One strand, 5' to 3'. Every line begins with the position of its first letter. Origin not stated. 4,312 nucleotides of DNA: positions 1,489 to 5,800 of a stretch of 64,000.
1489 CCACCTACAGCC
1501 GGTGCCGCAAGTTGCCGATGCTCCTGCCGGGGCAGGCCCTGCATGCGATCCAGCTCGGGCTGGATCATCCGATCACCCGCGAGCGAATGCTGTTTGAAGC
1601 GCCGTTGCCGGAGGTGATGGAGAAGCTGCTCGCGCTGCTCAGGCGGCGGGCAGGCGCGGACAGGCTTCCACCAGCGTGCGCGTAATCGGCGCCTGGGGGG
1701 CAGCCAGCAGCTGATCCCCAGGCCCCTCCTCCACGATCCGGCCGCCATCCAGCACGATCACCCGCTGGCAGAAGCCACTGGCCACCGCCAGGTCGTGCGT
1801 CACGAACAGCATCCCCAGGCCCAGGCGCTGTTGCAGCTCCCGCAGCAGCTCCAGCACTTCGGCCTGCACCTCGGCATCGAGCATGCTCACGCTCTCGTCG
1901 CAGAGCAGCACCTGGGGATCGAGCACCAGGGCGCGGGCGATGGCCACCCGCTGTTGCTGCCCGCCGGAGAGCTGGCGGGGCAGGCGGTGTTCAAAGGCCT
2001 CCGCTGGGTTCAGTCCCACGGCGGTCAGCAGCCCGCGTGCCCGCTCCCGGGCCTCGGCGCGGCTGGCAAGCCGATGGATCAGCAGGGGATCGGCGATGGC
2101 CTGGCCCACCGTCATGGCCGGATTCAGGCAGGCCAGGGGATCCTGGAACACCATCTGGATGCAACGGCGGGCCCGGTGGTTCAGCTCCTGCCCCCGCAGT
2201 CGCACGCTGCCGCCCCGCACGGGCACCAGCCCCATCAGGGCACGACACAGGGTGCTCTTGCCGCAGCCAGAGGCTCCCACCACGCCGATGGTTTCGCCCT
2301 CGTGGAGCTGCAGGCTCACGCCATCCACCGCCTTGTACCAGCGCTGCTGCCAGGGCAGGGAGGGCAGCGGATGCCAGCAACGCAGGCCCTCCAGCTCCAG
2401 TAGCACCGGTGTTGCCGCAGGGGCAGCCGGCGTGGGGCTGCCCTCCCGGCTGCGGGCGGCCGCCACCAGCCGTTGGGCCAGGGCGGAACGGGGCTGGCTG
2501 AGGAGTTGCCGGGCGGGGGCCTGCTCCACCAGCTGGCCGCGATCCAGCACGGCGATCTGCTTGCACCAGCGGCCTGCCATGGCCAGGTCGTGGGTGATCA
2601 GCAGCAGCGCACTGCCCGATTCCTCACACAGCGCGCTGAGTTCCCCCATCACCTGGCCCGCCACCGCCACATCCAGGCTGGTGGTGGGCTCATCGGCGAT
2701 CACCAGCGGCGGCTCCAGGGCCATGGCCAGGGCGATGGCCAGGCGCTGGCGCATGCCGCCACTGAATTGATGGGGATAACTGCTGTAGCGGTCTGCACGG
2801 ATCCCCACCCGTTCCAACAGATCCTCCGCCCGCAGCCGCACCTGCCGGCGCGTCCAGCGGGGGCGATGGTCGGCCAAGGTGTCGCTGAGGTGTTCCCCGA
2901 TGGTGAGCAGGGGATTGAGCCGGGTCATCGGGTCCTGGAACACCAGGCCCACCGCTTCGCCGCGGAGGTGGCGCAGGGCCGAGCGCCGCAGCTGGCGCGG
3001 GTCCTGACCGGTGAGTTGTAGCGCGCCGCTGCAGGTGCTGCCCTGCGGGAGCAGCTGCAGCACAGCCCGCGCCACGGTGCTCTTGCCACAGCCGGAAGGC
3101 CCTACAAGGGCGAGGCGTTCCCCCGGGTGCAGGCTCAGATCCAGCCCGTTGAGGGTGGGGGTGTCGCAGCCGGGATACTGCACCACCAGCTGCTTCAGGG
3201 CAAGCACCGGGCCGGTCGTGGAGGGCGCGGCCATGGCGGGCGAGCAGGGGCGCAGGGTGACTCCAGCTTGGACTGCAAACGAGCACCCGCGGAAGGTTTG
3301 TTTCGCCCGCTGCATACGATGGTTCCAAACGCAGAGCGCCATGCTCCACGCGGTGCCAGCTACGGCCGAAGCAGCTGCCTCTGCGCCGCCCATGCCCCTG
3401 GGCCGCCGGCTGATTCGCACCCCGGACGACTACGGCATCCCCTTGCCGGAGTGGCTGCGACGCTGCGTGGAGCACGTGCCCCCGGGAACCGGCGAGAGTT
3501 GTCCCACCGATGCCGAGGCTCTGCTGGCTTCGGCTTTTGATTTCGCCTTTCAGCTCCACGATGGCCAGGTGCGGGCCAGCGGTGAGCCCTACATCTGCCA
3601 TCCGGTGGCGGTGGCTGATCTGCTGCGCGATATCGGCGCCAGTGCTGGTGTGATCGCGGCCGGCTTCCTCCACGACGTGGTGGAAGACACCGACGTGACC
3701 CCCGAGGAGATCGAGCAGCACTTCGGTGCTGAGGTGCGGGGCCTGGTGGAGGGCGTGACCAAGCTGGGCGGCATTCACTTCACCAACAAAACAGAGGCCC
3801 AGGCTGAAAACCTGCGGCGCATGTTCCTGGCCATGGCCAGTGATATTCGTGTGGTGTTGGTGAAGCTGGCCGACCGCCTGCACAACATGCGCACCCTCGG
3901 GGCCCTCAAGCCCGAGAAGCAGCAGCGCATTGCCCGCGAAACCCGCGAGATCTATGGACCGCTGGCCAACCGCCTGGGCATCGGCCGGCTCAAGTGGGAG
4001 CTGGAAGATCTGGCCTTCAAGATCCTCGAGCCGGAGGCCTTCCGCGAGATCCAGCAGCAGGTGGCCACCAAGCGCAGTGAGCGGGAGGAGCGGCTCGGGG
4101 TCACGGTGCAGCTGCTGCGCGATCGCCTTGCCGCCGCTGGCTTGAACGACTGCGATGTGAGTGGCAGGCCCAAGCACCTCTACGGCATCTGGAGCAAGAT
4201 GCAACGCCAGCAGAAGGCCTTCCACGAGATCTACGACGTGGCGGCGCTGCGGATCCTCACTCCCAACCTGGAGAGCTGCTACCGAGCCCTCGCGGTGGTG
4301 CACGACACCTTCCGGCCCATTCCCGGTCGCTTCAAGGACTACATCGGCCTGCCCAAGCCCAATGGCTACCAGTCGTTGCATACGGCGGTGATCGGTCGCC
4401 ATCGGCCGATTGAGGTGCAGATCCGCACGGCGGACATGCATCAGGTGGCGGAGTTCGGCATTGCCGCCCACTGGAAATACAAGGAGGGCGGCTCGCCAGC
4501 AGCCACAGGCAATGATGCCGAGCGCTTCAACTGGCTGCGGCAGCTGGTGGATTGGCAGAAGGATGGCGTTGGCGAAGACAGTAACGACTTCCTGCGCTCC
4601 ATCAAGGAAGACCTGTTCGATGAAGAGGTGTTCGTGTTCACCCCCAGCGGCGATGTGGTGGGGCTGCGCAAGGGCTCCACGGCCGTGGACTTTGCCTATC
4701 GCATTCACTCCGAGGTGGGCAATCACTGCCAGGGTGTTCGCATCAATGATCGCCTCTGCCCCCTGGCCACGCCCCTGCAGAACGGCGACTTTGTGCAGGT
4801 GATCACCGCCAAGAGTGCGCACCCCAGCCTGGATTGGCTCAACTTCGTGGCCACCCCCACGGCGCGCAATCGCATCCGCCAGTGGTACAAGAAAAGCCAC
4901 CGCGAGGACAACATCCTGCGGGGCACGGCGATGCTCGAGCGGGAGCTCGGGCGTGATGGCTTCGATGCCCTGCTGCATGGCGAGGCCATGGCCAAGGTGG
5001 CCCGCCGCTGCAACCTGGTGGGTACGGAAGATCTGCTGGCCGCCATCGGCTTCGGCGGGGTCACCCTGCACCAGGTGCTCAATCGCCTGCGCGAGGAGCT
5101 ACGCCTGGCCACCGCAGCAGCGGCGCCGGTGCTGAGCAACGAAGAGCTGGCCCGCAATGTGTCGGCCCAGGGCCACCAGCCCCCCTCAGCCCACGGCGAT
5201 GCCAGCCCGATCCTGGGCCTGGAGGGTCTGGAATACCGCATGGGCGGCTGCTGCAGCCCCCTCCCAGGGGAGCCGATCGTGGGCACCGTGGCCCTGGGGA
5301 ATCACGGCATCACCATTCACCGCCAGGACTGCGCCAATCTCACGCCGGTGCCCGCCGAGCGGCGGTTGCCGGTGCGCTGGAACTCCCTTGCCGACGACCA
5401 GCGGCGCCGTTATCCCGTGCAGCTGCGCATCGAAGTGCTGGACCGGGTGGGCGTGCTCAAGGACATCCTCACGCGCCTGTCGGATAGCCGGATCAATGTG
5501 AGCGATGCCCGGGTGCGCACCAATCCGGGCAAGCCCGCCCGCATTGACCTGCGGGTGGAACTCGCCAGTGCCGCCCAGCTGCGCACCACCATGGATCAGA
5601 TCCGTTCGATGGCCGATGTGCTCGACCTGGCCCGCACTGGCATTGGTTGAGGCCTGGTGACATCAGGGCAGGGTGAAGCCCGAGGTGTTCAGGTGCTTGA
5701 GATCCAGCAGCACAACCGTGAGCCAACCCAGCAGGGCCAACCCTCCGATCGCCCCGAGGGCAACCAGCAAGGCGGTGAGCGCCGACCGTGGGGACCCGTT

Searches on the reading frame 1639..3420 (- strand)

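Call 48: search_protein_families(library=pfam, proteins=[window:1639-3420:-], max_evalue=0.00001)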
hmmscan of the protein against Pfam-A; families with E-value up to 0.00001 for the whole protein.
window:1639-3420:- (593 aa): 11 families
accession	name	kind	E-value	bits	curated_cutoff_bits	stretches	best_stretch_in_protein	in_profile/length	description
PF00005.33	ABC_tran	-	1.8e-63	213.7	25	2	366-510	2-135/137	ABC transporter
PF13401.12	AAA_22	-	1.9e-14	54.5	27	1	380-540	10-121/130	AAA domain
PF13304.12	AAA_21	-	1.3e-13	52.1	27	0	215-279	234-300/304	AAA domain, putative AbiEii toxin, Type IV TA system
PF02463.25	SMC_N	-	9.7e-09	35.4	40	0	104-124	28-48/220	RecF/RecN/SMC N terminal domain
PF20703.3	nSTAND1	-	1.9e-08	34.8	27.1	0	365-436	23-88/379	Novel STAND NTPase 1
PF13191.12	AAA_16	-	5.6e-08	33.9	32.6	0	374-531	23-161/167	AAA ATPase domain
PF13555.12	AAA_29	-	6.8e-08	32.6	27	0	365-398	12-45/61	P-loop containing region of AAA domain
PF13481.12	AAA_25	-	2e-06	28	27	0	372-542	30-189/195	AAA domain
PF03193.22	RsgA_GTPase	-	2.4e-06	27.9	30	0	368-407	100-138/174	RsgA GTPase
PF13238.12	AAA_18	-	4.9e-06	27.5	29.4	0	378-397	1-20/128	AAA domain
PF00004.35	AAA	-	7e-06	27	21.2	0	104-124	2-22/131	ATPase family associated with various cellular activities (AAA)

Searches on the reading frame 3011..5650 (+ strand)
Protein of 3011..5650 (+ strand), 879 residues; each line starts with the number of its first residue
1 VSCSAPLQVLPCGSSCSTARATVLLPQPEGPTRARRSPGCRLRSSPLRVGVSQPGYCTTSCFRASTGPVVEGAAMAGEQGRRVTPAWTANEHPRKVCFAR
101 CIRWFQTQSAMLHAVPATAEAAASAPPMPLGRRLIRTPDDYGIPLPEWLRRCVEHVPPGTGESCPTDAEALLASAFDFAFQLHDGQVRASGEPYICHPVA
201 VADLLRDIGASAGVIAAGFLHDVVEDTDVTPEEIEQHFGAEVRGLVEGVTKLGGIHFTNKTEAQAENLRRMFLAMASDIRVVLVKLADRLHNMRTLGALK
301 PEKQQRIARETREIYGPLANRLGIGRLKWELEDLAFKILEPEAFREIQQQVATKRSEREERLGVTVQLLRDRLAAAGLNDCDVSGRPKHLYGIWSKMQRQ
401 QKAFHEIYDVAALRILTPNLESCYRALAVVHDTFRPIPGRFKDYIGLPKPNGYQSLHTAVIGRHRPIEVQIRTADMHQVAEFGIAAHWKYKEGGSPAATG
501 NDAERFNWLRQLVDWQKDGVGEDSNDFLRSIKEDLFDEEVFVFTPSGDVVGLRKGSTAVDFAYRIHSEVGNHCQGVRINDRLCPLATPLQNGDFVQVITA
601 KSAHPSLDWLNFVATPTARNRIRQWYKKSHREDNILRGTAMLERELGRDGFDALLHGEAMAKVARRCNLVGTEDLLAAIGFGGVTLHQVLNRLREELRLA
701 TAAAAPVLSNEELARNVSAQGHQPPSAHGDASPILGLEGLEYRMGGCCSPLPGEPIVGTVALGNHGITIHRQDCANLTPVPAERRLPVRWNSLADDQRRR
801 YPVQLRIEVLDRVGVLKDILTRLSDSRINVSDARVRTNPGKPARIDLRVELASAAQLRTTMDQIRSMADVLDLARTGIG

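Call 48: search_protein_families(library=pfam, proteins=[window:3011-5650:+], max_evalue=0.00001)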
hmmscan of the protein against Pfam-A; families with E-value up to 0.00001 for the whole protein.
window:3011-5650:+ (879 aa): 7 families
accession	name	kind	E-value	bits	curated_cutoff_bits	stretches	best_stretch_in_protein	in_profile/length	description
PF13328.12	HD_4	-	1.4e-51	174.8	27.2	1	175-324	1-155/156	HD domain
PF04607.23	RelA_SpoT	-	2e-40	138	27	1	385-494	1-112/113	Region found in RelA / SpoT proteins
PF02824.27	TGS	-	3.3e-20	72.3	22.2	1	540-599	1-60/60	TGS domain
PF13291.12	ACT_4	-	3.8e-16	60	27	1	799-875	3-80/80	ACT domain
PF01966.28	HD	-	4.9e-11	43.4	22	1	194-293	1-116/116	HD domain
PF01842.31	ACT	-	1.9e-09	37.5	27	1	804-866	2-63/66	ACT domain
PF19296.4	RelA_AH_RIS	-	2.3e-07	31.6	23.8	1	611-777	2-175/185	RelA/SpoT, AH and RIS domains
